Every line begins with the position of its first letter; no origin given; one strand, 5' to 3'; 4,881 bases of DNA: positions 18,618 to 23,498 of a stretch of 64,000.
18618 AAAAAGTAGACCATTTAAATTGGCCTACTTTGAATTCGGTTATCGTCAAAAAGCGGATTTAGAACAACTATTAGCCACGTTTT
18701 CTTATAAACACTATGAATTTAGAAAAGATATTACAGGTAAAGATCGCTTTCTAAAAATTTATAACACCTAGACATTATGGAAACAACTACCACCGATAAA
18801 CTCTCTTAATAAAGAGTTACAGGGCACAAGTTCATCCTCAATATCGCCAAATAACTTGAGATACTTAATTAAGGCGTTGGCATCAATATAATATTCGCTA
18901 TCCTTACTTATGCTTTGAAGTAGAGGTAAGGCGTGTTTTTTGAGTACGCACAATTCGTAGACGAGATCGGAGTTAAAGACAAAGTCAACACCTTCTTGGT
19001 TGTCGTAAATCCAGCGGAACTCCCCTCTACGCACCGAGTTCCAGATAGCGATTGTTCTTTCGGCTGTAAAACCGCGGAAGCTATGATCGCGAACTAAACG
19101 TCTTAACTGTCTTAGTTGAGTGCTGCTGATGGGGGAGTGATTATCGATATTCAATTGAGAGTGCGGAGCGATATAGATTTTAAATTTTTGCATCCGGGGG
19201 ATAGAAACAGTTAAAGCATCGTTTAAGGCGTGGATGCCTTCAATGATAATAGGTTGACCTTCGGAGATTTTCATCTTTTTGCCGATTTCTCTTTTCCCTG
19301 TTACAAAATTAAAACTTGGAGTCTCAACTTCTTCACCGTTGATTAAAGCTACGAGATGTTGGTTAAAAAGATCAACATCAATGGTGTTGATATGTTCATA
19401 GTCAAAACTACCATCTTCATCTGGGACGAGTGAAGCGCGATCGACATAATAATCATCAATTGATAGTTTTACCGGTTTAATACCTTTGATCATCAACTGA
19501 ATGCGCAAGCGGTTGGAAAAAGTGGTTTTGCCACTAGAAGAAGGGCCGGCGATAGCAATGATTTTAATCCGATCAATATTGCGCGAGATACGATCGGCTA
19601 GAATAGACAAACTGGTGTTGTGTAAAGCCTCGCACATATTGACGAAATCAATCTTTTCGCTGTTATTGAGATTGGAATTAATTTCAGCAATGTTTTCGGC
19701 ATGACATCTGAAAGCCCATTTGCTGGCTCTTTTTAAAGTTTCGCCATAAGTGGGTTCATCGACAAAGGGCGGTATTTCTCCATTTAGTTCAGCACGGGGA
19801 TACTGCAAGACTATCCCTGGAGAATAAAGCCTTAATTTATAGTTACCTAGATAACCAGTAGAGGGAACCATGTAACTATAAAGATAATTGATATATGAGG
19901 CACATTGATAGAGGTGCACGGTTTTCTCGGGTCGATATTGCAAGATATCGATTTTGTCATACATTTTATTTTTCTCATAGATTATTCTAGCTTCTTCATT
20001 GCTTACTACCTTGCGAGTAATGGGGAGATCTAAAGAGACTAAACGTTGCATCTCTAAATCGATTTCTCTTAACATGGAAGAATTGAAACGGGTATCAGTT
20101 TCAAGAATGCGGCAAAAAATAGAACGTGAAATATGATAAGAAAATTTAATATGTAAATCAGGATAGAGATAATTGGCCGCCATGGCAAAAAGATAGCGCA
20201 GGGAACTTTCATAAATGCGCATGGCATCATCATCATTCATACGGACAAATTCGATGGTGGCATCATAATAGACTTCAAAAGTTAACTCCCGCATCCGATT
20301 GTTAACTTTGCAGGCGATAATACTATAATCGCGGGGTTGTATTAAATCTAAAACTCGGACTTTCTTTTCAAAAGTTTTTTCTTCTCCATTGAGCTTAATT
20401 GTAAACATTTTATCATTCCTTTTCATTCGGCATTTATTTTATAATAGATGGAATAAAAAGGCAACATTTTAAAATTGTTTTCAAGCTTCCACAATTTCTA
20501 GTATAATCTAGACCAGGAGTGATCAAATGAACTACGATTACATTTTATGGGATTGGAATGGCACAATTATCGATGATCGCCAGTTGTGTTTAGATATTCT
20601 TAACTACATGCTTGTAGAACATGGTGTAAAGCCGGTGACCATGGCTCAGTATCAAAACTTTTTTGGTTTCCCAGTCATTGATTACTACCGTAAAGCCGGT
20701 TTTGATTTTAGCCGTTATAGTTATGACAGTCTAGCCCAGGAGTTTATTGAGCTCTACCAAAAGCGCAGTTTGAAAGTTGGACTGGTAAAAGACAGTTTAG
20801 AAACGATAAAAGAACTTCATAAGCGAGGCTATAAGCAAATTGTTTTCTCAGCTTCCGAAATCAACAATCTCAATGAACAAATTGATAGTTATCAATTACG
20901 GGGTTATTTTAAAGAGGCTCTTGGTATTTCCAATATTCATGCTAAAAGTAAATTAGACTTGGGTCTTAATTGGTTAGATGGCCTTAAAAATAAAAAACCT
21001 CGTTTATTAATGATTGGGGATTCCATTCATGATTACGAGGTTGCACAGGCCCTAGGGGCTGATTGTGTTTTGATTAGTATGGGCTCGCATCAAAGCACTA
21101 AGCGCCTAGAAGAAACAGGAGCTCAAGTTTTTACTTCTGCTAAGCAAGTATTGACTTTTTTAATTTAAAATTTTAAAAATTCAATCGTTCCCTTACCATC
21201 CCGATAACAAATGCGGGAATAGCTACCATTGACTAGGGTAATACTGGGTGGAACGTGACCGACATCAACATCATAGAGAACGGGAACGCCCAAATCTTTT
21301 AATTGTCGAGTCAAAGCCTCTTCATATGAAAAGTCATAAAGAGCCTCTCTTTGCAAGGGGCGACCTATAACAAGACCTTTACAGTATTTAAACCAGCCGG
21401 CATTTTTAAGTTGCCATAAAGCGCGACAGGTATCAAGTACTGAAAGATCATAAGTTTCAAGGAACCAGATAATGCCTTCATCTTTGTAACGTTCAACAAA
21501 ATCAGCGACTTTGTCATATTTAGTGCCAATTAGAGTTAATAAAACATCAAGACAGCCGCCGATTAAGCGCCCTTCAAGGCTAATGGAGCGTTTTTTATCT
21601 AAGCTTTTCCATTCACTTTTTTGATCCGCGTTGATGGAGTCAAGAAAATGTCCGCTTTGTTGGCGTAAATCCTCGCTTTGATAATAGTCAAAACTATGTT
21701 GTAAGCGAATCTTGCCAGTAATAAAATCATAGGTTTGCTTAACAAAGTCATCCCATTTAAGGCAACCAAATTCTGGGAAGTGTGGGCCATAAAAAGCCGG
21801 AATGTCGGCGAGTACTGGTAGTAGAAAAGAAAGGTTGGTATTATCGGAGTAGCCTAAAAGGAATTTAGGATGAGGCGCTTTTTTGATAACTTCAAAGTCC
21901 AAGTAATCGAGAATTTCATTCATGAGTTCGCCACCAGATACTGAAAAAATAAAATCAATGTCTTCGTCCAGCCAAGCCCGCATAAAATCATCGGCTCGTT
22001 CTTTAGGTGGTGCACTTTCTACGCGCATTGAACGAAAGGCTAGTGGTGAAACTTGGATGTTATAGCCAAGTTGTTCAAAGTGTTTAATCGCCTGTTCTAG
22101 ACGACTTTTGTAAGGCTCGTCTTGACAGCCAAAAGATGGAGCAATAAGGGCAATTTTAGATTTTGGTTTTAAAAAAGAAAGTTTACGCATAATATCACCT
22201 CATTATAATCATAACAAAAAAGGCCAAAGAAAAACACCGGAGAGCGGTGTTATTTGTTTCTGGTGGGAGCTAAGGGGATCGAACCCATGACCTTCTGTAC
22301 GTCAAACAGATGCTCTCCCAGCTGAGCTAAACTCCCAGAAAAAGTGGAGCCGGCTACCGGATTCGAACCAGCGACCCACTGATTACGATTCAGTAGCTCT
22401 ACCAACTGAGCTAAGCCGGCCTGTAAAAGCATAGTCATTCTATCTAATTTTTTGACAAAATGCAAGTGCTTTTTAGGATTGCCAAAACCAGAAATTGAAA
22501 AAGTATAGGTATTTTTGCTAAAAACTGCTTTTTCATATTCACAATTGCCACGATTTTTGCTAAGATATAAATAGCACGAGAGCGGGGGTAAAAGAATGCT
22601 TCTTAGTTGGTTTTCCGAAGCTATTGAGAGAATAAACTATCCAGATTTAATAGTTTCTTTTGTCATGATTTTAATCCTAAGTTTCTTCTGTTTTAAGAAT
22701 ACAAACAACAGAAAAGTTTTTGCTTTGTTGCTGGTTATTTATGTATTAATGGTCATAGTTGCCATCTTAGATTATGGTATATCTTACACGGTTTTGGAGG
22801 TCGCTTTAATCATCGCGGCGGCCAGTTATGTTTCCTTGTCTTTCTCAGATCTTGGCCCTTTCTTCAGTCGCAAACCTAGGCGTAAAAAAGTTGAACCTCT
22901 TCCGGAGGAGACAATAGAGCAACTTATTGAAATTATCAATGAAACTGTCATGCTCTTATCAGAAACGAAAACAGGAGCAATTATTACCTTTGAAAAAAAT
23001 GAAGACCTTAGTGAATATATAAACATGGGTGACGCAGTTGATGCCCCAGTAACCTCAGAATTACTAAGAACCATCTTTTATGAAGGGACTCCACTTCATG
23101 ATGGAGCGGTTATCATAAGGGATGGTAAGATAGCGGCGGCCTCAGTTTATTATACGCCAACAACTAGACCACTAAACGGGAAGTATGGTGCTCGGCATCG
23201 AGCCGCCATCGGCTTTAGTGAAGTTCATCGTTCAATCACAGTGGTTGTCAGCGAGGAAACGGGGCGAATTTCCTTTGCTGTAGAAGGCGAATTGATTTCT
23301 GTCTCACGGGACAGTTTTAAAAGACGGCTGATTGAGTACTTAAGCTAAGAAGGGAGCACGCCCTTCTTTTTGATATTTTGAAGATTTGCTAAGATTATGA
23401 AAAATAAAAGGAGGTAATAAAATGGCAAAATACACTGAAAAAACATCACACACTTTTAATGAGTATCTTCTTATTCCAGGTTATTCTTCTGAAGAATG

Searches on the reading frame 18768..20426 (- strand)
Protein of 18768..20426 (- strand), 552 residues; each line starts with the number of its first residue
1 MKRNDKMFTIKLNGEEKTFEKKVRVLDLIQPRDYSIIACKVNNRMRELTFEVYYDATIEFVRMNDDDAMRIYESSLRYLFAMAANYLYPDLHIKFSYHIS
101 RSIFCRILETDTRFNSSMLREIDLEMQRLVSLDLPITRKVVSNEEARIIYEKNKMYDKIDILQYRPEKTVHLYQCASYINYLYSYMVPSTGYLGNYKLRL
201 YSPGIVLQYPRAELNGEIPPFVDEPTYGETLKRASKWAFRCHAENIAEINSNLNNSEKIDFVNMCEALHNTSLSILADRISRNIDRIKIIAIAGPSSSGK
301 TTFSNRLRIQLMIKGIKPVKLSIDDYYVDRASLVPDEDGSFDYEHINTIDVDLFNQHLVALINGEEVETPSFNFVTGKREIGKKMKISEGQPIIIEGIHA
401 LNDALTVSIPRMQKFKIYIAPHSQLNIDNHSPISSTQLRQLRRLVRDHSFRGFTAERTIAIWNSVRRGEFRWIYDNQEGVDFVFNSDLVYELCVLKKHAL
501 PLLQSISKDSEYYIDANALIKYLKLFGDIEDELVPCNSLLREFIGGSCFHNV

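Call 76: search_protein_families(library=pfam, proteins=[window:18768-20426:-], max_evalue=0.00001)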
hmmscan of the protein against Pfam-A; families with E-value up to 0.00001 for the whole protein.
window:18768-20426:- (552 aa): 1 family
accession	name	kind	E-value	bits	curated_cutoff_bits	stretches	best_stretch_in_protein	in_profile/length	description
PF00485.24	PRK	-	5.5e-18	65.9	22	1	289-471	1-174/196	Phosphoribulokinase / Uridine kinase family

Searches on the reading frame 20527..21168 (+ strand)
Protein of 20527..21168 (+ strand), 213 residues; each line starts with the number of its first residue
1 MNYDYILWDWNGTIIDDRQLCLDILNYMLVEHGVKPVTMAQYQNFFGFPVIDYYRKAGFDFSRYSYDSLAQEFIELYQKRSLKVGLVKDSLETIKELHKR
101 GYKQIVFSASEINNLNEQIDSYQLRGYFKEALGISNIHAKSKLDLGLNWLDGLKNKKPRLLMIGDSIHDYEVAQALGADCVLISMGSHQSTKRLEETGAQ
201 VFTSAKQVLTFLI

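Call 13: search_protein_families(library=pfam, proteins=[window:20527-21168:+])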
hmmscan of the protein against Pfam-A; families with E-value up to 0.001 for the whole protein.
window:20527-21168:+ (213 aa): 4 families
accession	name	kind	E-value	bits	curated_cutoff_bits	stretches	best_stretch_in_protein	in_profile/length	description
PF13419.12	HAD_2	-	1.3e-23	84.4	23.8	1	6-182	1-177/178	Haloacid dehalogenase-like hydrolase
PF00702.32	Hydrolase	-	1.7e-12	48.6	26.4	1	4-177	2-191/191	haloacid dehalogenase-like hydrolase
PF13242.12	Hydrolase_like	-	6.9e-07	29.5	22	1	152-202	16-69/75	HAD-hyrolase-like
PF12710.13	HAD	-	0.00033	21.6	27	1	6-173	1-188/189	haloacid dehalogenase-like hydrolase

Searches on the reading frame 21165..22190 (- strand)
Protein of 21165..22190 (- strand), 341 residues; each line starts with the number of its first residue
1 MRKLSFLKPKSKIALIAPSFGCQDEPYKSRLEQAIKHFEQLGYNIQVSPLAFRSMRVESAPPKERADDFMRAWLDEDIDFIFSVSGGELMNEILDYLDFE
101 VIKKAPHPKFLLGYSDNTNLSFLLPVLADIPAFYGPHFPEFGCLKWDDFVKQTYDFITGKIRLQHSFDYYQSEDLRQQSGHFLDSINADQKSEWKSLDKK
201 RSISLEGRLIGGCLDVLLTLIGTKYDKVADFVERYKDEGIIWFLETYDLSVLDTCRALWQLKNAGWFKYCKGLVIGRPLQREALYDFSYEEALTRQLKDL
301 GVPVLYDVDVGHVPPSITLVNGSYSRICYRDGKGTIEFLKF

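Call 13: search_protein_families(library=pfam, proteins=[window:21165-22190:-])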
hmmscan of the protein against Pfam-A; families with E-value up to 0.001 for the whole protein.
window:21165-22190:- (341 aa): 2 families
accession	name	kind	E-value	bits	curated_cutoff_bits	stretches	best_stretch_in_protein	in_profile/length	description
PF02016.21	Peptidase_S66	-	3e-31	108.5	25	1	13-135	1-121/121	LD-carboxypeptidase N-terminal domain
PF17676.7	Peptidase_S66C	-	3.8e-27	95.7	23.7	1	206-324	1-117/120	LD-carboxypeptidase C-terminal domain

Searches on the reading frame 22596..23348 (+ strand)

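Call 13: search_protein_families(library=pfam, proteins=[window:22596-23348:+])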
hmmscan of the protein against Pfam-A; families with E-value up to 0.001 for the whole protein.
window:22596-23348:+ (250 aa): 1 family
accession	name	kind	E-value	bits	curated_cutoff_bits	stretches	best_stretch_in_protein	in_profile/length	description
PF02457.21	DAC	-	4.2e-37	126.8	27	1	117-232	3-118/119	DisA bacterial checkpoint controller nucleotide-binding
